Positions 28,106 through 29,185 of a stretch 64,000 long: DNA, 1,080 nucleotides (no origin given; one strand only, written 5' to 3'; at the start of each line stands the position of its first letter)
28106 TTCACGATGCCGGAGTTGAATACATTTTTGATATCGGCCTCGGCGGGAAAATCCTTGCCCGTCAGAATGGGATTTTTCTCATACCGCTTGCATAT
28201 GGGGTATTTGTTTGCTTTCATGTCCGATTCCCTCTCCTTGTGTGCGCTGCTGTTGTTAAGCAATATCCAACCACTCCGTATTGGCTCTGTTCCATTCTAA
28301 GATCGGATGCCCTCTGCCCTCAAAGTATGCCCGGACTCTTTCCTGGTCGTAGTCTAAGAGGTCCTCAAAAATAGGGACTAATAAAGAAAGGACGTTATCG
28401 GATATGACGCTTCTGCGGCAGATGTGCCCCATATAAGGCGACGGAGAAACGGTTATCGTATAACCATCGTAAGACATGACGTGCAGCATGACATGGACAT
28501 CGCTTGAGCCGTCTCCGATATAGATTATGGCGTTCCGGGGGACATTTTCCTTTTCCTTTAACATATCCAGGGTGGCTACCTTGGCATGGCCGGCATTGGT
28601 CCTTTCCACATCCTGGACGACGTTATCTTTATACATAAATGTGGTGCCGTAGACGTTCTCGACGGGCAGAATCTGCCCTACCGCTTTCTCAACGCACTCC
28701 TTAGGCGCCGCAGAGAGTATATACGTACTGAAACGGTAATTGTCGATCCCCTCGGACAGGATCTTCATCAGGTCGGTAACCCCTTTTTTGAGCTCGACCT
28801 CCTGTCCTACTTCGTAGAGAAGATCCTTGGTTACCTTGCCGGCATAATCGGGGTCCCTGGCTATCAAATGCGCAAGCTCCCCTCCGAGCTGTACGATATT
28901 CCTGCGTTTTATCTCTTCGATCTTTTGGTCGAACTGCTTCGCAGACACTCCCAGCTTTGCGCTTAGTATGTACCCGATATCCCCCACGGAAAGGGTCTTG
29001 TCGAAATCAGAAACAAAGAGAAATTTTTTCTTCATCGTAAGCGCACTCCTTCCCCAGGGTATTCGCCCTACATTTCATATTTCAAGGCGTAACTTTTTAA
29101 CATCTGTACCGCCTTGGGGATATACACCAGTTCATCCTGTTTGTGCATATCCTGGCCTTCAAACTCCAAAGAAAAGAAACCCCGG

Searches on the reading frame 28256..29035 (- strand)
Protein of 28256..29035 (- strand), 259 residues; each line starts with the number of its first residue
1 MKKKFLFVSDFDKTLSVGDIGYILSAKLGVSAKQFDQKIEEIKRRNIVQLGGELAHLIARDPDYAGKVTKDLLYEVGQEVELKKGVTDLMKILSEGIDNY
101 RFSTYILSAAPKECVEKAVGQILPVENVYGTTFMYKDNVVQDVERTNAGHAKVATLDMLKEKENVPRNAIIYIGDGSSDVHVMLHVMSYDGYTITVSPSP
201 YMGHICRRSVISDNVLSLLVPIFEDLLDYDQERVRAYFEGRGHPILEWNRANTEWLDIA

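Call 10: search_protein_families(library=pfam, proteins=[window:28256-29035:-], max_evalue=0.001)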
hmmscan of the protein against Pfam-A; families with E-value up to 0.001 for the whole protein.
window:28256-29035:- (259 aa): 1 family
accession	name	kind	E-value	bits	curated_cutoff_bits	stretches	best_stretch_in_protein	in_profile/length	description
PF12710.13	HAD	-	9e-10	39.7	27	1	8-183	2-188/189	haloacid dehalogenase-like hydrolase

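Call 50: search_protein_families(library=ncbifam, proteins=[window:28256-29035:-], max_evalue=0.001)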
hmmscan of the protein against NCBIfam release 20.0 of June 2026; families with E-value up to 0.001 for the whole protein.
window:28256-29035:- (259 aa): 4 families
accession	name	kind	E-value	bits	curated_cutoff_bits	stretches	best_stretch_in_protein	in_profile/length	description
TIGR01488.1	HAD-SF-IB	subfamily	1.2e-14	54.7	45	1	6-184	1-175/177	HAD-IB family phosphatase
TIGR01489.1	DKMTPPase-SF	subfamily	2.7e-07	30.9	81.55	1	4-182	1-177/188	MtnX-like HAD-IB family phosphatase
TIGR00338.1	serB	equivalog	8.1e-06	25.6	144.15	1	69-184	73-185/219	phosphoserine phosphatase SerB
TIGR01490.1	HAD-SF-IB-hyp1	subfamily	0.00029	21.1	98.3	0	104-186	106-190/202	HAD-IB family hydrolase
